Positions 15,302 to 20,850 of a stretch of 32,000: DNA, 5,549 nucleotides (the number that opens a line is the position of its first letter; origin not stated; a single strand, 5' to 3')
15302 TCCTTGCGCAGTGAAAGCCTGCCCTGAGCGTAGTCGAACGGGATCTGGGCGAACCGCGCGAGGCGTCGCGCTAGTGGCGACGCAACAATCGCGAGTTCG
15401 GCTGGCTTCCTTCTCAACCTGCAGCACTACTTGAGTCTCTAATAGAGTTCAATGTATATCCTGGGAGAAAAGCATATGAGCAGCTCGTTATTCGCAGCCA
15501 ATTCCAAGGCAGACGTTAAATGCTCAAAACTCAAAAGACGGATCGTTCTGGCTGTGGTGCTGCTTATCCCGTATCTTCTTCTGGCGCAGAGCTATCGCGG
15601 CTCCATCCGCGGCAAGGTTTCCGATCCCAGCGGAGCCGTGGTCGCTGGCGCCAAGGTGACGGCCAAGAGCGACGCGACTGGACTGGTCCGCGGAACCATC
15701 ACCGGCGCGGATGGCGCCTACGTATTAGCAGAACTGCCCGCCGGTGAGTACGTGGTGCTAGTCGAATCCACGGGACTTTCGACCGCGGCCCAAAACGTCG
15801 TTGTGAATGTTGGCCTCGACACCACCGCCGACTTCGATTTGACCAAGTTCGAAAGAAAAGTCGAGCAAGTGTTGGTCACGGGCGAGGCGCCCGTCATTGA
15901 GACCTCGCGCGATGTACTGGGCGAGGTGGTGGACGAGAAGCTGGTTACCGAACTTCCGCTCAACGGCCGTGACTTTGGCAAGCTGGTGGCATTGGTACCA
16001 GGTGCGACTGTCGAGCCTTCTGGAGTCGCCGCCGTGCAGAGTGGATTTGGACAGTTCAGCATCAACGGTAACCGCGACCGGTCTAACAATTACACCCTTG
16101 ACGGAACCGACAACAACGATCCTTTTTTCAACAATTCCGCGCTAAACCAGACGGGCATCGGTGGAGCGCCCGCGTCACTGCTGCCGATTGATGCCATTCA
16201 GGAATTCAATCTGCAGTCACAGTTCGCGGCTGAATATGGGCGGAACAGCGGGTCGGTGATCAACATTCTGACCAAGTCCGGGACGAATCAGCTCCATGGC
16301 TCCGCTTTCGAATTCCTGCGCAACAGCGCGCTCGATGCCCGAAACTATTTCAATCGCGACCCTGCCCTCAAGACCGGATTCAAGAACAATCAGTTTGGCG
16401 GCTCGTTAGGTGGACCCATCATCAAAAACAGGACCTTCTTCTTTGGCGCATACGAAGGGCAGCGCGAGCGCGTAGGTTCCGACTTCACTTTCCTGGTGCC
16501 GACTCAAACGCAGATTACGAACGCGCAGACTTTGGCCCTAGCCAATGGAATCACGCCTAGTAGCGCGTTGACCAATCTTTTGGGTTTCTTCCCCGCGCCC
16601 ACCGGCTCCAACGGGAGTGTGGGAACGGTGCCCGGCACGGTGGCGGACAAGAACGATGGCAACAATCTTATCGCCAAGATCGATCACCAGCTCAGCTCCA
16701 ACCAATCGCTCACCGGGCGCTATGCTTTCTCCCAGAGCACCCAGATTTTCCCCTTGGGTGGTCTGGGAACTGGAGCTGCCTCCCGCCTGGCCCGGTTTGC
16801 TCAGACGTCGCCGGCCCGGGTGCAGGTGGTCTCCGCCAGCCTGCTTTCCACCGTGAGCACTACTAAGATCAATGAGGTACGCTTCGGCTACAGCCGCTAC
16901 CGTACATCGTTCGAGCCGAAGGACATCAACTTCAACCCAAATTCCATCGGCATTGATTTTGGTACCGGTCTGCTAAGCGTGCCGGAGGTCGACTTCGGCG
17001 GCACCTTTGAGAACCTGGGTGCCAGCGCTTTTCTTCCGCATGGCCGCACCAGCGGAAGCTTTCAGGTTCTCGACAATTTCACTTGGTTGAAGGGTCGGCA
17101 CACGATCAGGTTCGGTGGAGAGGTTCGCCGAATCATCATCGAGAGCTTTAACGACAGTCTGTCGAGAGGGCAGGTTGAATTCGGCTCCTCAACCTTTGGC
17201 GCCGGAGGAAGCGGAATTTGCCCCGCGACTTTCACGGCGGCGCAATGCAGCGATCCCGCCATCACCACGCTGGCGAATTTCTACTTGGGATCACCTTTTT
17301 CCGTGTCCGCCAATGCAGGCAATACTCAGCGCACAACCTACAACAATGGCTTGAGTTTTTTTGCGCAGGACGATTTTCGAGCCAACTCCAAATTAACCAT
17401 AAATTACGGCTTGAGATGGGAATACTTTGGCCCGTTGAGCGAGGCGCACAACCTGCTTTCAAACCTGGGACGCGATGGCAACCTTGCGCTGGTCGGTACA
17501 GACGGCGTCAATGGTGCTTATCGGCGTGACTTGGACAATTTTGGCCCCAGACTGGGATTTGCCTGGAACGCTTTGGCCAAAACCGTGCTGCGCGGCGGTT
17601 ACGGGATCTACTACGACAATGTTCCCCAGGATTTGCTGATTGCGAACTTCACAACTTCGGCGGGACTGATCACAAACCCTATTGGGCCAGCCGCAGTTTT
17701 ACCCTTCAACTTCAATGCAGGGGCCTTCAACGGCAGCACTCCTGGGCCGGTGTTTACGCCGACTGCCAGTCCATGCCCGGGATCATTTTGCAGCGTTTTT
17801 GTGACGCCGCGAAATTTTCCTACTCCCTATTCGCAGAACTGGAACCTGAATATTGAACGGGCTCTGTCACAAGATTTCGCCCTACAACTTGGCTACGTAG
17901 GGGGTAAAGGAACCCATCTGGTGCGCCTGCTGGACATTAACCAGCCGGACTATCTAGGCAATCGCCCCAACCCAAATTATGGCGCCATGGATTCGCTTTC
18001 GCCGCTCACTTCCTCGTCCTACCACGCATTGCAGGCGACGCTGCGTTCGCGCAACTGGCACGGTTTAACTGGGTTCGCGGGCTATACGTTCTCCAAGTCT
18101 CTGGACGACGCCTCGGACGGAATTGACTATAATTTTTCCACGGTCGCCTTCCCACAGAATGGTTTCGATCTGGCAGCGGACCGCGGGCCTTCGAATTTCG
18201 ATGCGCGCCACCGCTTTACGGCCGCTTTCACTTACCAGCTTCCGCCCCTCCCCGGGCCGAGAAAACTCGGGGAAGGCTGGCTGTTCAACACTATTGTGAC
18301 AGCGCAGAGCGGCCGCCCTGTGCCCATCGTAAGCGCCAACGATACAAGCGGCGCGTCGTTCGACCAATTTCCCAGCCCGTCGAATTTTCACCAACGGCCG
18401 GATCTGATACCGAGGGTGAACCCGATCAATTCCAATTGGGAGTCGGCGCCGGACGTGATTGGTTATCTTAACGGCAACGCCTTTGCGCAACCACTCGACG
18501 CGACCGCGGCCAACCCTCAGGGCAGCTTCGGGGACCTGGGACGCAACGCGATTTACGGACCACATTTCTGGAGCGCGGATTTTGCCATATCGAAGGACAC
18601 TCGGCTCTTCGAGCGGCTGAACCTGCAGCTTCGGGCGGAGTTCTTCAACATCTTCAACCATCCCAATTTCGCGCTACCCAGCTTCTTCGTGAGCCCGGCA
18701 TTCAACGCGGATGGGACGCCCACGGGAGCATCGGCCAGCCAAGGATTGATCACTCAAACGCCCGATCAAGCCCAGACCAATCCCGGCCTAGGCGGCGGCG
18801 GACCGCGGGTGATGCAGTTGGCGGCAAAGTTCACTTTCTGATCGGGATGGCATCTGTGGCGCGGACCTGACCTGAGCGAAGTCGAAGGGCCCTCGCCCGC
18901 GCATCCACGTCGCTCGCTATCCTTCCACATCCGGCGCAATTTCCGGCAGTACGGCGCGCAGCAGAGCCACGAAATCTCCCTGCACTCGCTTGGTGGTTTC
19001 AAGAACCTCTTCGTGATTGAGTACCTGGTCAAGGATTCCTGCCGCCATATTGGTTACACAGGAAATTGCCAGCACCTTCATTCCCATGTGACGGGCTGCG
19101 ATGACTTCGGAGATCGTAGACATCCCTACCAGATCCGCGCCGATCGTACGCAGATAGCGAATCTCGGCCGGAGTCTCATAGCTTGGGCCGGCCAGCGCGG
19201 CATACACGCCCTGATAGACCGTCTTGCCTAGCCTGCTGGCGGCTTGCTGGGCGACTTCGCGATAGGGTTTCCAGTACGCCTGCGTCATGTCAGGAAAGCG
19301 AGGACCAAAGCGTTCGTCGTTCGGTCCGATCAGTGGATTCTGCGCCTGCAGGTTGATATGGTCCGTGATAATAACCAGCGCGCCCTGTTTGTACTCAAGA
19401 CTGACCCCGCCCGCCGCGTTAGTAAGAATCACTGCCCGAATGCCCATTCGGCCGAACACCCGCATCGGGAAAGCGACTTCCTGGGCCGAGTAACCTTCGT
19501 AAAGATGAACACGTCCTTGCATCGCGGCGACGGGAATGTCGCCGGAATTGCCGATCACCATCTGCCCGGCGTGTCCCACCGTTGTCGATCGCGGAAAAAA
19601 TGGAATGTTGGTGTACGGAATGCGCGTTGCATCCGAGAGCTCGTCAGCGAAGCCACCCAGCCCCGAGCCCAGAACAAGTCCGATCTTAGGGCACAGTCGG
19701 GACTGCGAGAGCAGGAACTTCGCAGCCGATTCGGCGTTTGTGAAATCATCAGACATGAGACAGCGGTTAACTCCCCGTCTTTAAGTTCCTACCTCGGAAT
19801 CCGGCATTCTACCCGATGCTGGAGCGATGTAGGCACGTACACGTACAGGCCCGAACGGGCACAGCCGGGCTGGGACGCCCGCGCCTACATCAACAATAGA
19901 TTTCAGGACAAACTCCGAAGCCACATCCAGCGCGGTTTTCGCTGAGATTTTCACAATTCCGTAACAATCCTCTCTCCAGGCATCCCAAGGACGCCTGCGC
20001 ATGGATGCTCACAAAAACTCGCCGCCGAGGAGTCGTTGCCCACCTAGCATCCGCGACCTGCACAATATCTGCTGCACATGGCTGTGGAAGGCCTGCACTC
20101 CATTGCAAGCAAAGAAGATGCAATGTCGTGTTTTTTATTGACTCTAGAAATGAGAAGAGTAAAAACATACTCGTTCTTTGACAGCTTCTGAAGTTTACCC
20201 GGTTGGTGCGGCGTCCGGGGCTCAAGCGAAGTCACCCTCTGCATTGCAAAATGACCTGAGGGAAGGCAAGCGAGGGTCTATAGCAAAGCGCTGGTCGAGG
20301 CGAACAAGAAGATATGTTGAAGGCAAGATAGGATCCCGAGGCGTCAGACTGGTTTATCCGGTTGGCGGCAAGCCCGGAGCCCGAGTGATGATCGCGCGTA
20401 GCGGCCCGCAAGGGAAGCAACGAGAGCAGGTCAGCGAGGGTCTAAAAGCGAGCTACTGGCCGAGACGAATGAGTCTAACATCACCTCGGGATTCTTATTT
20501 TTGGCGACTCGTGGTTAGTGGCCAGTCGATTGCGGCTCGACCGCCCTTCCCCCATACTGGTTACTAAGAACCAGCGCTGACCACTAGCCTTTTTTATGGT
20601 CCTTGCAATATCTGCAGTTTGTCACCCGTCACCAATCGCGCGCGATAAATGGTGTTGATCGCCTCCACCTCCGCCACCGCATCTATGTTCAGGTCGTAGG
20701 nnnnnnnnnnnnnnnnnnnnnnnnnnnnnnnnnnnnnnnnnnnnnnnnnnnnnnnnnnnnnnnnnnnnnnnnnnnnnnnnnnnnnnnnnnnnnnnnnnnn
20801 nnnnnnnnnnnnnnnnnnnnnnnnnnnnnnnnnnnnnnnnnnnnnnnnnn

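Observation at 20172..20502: Candidate novel ~330-nt structured RNA made of two diverged tandem modules, with a compensatory stem change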

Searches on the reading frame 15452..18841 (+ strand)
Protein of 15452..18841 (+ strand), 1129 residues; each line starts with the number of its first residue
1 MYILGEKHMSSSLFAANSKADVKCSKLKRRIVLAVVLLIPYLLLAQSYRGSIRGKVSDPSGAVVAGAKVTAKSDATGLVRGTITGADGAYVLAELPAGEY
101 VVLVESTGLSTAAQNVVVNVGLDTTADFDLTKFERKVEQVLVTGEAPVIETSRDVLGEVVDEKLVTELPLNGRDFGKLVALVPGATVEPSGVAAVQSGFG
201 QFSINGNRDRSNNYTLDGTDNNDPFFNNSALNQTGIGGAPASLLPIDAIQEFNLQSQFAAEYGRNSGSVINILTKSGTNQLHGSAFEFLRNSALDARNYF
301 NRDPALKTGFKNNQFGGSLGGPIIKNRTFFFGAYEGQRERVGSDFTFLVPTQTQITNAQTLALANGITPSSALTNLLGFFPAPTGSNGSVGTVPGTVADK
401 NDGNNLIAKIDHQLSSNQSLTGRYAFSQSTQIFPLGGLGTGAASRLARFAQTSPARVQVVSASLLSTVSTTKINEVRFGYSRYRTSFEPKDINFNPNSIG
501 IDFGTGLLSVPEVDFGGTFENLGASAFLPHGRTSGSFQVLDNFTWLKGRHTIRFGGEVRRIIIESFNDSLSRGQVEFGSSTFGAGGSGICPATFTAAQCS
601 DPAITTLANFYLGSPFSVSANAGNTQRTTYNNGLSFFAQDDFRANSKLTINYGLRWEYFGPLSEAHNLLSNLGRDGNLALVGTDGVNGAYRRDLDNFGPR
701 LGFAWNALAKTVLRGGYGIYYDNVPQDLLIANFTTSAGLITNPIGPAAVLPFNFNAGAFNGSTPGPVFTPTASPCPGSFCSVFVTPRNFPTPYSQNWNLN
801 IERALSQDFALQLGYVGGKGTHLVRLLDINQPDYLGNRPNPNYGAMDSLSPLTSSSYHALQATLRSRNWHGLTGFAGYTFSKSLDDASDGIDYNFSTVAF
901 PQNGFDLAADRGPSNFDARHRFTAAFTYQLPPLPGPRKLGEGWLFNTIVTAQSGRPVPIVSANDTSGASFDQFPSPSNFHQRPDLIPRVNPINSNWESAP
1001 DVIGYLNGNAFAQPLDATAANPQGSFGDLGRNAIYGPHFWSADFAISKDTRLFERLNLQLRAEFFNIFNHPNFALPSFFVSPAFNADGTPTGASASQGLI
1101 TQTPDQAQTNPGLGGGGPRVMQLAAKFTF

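Call 10: search_protein_families(library=pfam, proteins=[window:15452-18841:+])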
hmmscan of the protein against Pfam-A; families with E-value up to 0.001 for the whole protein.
window:15452-18841:+ (1129 aa): 4 families
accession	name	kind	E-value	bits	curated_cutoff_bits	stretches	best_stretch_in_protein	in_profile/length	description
PF25183.1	OMP_b-brl_4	-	5.2e-194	647.5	30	1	274-1106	2-833/838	Outer membrane beta barrel domain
PF13620.12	CarboxypepD_reg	-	7.8e-19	68.3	32.3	1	51-131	1-82/82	Carboxypeptidase regulatory-like domain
PF13715.12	CarbopepD_reg_2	-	2.7e-08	34.2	32.2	1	52-142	1-88/88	CarboxypepD_reg-like domain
PF17210.9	SdrD_B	-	2.1e-05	25.1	29.7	1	58-140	18-97/112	SdrD B-like domain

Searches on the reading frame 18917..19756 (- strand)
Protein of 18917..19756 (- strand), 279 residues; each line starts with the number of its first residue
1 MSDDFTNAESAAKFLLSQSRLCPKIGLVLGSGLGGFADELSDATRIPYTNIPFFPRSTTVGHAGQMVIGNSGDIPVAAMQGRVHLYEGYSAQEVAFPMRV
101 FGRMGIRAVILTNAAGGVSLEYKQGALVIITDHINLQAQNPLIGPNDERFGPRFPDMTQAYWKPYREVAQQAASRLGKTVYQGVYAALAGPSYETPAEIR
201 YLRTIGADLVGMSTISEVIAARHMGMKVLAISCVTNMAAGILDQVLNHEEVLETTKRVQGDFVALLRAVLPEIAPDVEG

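Call 10: search_protein_families(library=pfam, proteins=[window:18917-19756:-])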
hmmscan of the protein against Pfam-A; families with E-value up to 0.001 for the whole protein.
window:18917-19756:- (279 aa): 1 family
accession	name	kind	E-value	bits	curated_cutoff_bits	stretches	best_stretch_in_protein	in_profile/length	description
PF01048.26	PNP_UDP_1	-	3.4e-56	190.7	25.1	1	24-270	1-232/233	Phosphorylase superfamily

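Call 14: find_homologous_proteins(query=window:18917-19756:-, max_evalue=1e-60)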
Query window:18917-19756:- (279 aa): 8000 proteins with E <= 1e-60 among 8000 candidates; the best 120 are listed.
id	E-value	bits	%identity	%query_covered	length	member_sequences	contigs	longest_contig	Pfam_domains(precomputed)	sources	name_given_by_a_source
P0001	1.8e-180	616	100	100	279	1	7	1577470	PF01048.27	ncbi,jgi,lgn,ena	jgi:purine-nucleoside phosphorylase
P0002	2.6e-173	593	96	100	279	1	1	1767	PF01048.27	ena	-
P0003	1.5e-170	584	95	100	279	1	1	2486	PF01048.27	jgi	jgi:purine-nucleoside phosphorylase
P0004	2.3e-167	573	92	100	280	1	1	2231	PF01048.27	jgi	jgi:purine-nucleoside phosphorylase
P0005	4.5e-167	572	92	100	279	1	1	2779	PF01048.27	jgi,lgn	jgi:purine-nucleoside phosphorylase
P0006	4.7e-167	572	92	100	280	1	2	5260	PF01048.27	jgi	jgi:purine-nucleoside phosphorylase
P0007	1.2e-160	551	89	100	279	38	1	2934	PF01048.27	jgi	jgi:purine-nucleoside phosphorylase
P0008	1.3e-160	551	89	100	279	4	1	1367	PF01048.27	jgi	jgi:purine-nucleoside phosphorylase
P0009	1.4e-156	538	86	99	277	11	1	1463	PF01048.27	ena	-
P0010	4.1e-153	526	84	99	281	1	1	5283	PF01048.27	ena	-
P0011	4.4e-153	526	84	99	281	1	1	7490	PF01048.27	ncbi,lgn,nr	ncbi:MAG TPA: purine-nucleoside phosphorylase [Terriglobales bacterium]|nr:purine-nucleoside phospho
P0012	4.8e-153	526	84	99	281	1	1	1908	PF01048.27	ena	-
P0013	5.3e-153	526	83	99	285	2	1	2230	PF01048.27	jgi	jgi:purine-nucleoside phosphorylase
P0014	6.4e-153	526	84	99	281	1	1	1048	PF01048.27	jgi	-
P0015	7.9e-153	526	84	99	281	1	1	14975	PF01048.27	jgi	-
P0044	4.9e-151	520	85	99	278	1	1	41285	PF01048.27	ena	-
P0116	6.2e-149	513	83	99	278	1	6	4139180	PF01048.27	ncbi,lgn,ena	-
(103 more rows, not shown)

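Call 15: find_encoding_contigs(protein=P0001, flank=3000, max_places=4)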
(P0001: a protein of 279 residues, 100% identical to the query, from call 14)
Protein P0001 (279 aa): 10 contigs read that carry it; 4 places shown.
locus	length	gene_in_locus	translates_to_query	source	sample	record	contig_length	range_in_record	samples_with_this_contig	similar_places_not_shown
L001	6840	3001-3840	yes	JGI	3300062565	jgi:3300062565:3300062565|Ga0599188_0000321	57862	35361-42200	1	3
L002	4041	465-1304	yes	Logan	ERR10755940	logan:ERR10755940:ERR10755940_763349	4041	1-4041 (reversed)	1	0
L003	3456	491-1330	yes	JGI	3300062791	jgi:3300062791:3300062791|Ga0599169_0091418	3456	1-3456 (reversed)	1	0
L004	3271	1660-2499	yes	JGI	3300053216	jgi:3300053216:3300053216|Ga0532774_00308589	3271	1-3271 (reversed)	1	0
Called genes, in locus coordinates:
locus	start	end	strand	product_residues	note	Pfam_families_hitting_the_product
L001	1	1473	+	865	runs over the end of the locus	PF00069:Pkinase, PF01636:APH (weak), PF07714:PK_Tyr_Ser-Thr, PF07676:PD40, PF26549:Tricorn_N, PF26550:Tricorn_2nd (weak), PF26549:Tricorn_N, PF26550:Tricorn_2nd, +4 more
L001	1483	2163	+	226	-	PF05345:He_PIG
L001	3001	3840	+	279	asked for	PF01048:PNP_UDP_1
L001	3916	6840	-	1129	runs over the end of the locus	PF13620:CarboxypepD_reg, PF13715:CarbopepD_reg_2, PF17210:SdrD_B (faint), PF25183:OMP_b-brl_4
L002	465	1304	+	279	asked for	PF01048:PNP_UDP_1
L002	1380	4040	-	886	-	?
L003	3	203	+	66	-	?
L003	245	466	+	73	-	-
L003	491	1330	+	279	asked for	PF01048:PNP_UDP_1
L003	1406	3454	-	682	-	?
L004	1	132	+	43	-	?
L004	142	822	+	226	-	PF05345:He_PIG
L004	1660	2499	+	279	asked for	PF01048:PNP_UDP_1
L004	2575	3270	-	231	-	?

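Call 16: find_encoding_contigs(protein=P0006, flank=4000, max_places=3)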
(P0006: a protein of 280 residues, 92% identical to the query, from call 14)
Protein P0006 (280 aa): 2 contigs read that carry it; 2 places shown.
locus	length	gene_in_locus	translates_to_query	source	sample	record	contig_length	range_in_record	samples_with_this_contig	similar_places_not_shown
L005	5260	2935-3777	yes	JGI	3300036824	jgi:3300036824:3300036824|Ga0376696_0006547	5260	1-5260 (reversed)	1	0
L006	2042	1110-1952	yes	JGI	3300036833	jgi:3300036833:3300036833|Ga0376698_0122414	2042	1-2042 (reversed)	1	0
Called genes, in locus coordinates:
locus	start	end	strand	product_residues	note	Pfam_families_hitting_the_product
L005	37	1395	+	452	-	PF00930:DPPIV_N (faint), PF07676:PD40 (faint), PF26549:Tricorn_N, PF26550:Tricorn_2nd, PF26549:Tricorn_N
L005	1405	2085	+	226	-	PF05345:He_PIG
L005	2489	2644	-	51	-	-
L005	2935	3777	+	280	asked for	PF01048:PNP_UDP_1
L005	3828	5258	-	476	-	?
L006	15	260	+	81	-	-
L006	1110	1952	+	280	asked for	PF01048:PNP_UDP_1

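Call 17: find_encoding_contigs(protein=P0044, flank=4000, max_places=3)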
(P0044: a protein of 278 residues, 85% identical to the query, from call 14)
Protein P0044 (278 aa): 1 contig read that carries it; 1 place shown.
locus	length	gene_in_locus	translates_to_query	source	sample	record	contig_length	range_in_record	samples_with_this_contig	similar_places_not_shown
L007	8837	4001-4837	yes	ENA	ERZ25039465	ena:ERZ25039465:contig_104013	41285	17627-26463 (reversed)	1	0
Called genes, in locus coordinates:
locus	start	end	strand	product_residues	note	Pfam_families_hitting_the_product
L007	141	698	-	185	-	-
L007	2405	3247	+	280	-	-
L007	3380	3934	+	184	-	PF00962:A_deaminase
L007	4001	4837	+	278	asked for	PF01048:PNP_UDP_1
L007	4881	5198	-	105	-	PF25183:OMP_b-brl_4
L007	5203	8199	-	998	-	PF13620:CarboxypepD_reg, PF13715:CarbopepD_reg_2, PF25183:OMP_b-brl_4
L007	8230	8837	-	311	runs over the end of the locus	PF01887:SAM_HAT_N, PF20257:SAM_HAT_C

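Call 64: find_encoding_contigs(protein=P0116, flank=10000, max_places=3)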
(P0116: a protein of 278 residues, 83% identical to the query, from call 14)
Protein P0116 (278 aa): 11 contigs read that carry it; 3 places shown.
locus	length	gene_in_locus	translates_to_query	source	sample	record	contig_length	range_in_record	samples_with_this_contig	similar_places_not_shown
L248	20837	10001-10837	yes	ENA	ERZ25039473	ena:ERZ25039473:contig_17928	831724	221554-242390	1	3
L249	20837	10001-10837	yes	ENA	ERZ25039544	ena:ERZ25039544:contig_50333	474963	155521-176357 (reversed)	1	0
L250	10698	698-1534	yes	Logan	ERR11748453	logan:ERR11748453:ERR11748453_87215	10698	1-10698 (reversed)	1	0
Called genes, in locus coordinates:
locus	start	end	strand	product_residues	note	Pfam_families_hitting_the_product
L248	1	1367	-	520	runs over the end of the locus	PF04223:CitF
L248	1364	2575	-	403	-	PF06857:ACP, PF03328:HpcH_HpaI, PF15617:C-C_Bond_Lyase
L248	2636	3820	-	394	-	PF00180:Iso_dh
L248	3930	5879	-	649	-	PF00330:Aconitase, PF00694:Aconitase_C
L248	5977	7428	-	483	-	PF03972:MmgE_PrpD_N, PF19305:MmgE_PrpD_C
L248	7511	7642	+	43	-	-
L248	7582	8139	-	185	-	-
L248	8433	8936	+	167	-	PF05345:He_PIG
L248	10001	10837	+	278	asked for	PF01048:PNP_UDP_1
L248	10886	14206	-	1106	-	PF13620:CarboxypepD_reg, PF13715:CarbopepD_reg_2 (weak), PF25183:OMP_b-brl_4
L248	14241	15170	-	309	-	PF01887:SAM_HAT_N, PF20257:SAM_HAT_C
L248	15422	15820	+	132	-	PF01243:PNPOx_N, PF12900:Pyridox_ox_2 (weak)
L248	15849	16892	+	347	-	PF03447:NAD_binding_3, PF00742:Homoserine_dh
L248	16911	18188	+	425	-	PF00155:Aminotran_1_2, PF00266:Aminotran_5, PF01053:Cys_Met_Meta_PP, PF01041:DegT_DnrJ_EryC1 (weak)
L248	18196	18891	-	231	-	PF00455:DeoRC (faint), PF06026:Rib_5-P_isom_A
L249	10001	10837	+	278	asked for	PF01048:PNP_UDP_1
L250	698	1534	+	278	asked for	PF01048:PNP_UDP_1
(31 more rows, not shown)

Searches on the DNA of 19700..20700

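Call 4: search_rna_families(source=window, start=19700, end=20700, threshold=evalue, max_evalue=10, show_alignments=4)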
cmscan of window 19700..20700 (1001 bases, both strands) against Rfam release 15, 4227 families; matches with E-value up to 10: 1.
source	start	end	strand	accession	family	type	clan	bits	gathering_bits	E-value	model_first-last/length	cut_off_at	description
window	20435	20528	+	RF03934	mir-m107-1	Gene; miRNA;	-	15.7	83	9.8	1-65/65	no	mir-m107-1 microRNA precursor family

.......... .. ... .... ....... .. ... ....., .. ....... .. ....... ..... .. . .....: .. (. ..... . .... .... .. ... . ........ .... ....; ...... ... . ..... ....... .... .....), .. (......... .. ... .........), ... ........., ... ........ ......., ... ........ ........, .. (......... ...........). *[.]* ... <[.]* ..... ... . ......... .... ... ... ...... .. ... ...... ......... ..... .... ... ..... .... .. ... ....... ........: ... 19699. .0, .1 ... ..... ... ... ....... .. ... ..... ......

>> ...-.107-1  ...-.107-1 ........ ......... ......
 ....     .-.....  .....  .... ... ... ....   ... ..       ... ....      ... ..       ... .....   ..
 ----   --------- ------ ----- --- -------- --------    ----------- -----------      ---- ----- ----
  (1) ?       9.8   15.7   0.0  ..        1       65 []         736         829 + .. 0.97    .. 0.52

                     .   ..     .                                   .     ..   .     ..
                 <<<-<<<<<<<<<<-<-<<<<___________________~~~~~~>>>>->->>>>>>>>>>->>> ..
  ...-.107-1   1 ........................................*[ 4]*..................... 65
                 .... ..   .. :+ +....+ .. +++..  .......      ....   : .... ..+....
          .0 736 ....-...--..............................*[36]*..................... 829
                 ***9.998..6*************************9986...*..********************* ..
